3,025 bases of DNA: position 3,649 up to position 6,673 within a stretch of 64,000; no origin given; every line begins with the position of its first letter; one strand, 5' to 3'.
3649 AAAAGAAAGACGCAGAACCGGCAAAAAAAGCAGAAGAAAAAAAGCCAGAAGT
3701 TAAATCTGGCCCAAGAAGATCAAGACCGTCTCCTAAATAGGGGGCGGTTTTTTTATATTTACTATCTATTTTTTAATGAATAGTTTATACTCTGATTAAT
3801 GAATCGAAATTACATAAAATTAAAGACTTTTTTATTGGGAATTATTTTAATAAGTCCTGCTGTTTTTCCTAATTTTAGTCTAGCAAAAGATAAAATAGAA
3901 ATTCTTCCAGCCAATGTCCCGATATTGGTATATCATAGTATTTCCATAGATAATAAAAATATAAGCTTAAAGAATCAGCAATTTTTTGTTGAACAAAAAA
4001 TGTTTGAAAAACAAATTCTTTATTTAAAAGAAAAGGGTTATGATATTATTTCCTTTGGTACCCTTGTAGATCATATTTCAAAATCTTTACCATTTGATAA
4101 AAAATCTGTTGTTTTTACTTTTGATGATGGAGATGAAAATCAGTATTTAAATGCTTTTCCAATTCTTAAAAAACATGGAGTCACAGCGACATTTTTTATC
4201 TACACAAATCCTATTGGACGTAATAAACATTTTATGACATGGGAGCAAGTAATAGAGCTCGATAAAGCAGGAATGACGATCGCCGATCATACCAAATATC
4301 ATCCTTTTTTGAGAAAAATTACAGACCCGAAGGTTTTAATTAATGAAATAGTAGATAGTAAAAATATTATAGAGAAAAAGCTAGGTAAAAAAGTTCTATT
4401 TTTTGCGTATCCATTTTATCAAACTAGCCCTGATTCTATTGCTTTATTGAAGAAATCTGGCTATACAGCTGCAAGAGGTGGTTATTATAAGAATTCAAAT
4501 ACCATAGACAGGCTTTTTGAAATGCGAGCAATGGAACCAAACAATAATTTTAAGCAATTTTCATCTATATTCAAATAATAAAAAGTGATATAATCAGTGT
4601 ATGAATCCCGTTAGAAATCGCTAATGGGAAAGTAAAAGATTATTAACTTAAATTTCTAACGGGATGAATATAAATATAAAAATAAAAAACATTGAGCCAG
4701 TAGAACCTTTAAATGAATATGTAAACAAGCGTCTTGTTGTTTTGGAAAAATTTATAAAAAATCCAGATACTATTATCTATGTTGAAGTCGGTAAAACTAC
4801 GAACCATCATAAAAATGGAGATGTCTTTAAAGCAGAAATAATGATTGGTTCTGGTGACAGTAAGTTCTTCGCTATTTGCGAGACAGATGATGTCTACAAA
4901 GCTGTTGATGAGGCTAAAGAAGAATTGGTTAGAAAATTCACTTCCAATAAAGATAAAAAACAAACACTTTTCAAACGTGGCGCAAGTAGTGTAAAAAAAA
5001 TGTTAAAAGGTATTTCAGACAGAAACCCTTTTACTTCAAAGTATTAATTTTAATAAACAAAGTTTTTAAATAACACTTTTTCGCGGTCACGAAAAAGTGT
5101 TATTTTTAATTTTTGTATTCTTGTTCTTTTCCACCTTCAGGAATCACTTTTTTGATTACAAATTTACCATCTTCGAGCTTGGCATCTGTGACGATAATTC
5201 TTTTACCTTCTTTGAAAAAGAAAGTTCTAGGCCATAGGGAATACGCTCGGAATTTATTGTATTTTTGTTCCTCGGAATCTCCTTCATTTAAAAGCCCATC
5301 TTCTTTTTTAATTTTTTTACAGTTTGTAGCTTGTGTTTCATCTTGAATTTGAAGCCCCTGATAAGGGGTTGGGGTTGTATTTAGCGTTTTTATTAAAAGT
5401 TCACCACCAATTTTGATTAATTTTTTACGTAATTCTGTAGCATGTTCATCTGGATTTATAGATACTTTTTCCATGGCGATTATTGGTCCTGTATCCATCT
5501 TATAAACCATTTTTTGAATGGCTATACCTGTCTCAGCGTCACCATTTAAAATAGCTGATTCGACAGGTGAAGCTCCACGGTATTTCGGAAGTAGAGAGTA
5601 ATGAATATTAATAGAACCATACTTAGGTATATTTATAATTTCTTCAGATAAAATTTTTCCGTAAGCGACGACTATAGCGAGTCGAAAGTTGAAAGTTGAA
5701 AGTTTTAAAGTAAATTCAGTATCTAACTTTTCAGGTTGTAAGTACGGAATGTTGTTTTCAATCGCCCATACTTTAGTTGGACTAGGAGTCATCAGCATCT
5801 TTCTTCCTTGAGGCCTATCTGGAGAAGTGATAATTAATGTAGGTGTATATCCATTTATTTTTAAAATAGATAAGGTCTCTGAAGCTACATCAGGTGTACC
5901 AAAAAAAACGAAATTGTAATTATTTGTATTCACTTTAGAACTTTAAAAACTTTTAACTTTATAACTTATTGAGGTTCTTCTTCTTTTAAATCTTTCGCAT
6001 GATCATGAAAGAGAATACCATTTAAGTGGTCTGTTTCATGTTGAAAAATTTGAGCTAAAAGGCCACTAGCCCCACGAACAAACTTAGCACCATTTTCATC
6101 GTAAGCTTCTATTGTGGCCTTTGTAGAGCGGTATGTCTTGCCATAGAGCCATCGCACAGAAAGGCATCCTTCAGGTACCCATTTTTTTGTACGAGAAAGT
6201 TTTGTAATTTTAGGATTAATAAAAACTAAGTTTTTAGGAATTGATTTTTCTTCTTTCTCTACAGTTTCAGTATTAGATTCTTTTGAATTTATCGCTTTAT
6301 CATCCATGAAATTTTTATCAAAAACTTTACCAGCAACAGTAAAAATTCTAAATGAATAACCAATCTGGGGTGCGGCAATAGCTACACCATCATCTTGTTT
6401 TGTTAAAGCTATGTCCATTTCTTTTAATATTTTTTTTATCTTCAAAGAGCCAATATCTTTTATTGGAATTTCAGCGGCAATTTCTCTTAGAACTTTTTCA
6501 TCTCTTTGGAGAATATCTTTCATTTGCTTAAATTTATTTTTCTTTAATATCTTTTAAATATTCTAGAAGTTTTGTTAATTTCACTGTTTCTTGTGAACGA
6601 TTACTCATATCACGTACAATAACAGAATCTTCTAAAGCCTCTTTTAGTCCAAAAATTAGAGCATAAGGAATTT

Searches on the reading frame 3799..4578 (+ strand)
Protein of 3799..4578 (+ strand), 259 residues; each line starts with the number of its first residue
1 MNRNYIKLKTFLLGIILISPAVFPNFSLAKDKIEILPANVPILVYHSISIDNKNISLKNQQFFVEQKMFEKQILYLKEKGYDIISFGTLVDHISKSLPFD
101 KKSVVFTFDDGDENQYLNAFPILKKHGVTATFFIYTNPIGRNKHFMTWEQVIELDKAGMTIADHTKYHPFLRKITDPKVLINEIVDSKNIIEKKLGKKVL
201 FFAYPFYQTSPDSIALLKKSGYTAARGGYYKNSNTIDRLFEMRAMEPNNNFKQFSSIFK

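Call 8: search_protein_families(library=pfam, proteins=[window:3799-4578:+], max_evalue=0.001)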
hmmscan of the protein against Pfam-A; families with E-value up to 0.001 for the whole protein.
window:3799-4578:+ (259 aa): 1 family
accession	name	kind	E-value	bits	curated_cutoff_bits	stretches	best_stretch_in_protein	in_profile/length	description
PF01522.26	Polysacc_deac_1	-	2.7e-25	89.2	23.1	1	99-224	4-123/124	Polysaccharide deacetylase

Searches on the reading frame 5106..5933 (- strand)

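Call 8: search_protein_families(library=pfam, proteins=[window:5106-5933:-], max_evalue=0.001)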
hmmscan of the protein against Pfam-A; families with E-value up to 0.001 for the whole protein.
window:5106-5933:- (275 aa): 2 families
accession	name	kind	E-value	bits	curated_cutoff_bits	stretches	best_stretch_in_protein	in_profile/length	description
PF00551.24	Formyl_trans_N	-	3.7e-34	118.5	26.1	1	8-183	3-180/181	Formyl transferase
PF02911.23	Formyl_trans_C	-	2e-05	25.2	21.1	1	207-257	1-51/100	Formyl transferase, C-terminal domain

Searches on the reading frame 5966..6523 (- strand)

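Call 68: search_protein_families(library=pfam, proteins=[window:5966-6523:-], max_evalue=0.001)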
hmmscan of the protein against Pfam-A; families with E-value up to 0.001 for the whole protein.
window:5966-6523:- (185 aa): 1 family
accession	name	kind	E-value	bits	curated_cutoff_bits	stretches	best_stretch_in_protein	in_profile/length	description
PF01327.26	Pep_deformylase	-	7.8e-38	130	22.8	1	1-181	1-155/156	Polypeptide deformylase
